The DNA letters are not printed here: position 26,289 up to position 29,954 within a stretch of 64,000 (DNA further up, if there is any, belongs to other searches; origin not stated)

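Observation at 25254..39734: Candidate undescribed surface-display system: minimal exosortase, a new CTERM-type tail, and non-cellulosomal cohesin/dockerin proteins on giant Pro/Thr stalks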

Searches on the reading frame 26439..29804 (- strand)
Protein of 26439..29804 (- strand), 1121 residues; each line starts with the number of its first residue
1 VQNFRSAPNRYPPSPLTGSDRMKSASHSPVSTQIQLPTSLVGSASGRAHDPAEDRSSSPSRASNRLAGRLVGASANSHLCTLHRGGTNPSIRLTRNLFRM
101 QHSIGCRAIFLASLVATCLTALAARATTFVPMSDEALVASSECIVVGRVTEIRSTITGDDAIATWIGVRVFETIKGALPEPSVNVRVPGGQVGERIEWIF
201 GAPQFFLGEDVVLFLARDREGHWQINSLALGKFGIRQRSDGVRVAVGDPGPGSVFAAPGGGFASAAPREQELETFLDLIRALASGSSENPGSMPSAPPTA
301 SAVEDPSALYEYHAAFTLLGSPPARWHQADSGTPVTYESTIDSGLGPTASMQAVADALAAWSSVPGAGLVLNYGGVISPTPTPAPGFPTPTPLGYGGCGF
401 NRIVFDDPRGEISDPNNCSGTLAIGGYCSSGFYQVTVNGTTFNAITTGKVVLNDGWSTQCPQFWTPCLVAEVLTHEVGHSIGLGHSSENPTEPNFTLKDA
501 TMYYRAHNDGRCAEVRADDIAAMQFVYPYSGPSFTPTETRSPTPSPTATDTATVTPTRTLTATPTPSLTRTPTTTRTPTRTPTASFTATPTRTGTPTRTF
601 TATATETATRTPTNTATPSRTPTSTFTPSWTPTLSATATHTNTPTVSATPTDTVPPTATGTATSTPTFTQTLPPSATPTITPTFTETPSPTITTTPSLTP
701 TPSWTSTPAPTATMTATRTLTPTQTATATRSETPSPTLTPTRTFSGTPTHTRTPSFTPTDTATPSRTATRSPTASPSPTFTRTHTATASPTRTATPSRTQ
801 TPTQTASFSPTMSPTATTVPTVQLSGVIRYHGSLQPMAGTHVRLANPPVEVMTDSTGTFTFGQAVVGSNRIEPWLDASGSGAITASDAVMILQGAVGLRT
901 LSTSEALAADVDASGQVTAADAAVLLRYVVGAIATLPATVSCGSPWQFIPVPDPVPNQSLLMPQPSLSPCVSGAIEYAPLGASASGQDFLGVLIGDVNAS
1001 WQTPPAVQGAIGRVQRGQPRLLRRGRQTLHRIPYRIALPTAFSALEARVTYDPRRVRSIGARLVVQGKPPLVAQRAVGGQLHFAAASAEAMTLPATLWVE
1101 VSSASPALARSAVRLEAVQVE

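Call 4: search_protein_families(library=ncbifam, proteins=[window:26439-29804:-], max_evalue=0.1)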
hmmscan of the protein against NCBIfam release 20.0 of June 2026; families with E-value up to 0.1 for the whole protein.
window:26439-29804:- (1121 aa): 3 families
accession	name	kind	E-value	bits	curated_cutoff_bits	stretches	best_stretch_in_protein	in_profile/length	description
NF041905.1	MXAN_2677_2678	equivalog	0.0014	17.7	250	1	459-507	169-213/283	myxosortase-dependent metalloprotease, MXAN_2677/MXAN_2678 family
NF049990.1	CellobisidaseCelK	equivalog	0.027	12.6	1700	1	876-934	831-887/889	cellulose 1,4-beta-cellobiosidase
NF047549.1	LIC_20196_fam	equivalog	0.097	12.6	230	0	130-178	12-60/136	LIC_20196 family exoprotein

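Call 5: search_protein_families(library=pfam, proteins=[window:26439-29804:-], max_evalue=0.1)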
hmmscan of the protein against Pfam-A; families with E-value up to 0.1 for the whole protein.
window:26439-29804:- (1121 aa): 4 families
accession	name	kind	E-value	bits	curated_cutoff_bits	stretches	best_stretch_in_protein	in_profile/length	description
PF00404.24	Dockerin_1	-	3.1e-06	27.7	22.9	1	876-929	3-56/57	Dockerin type I domain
PF00413.30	Peptidase_M10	-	0.00016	22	24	1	470-527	109-158/159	Matrixin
PF13583.11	Reprolysin_4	-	0.03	14.4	22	1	419-494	108-160/203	Metallo-peptidase family M12B Reprolysin-like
PF13582.12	Reprolysin_3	-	0.041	14.8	22.4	1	458-486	107-123/123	Metallo-peptidase family M12B Reprolysin-like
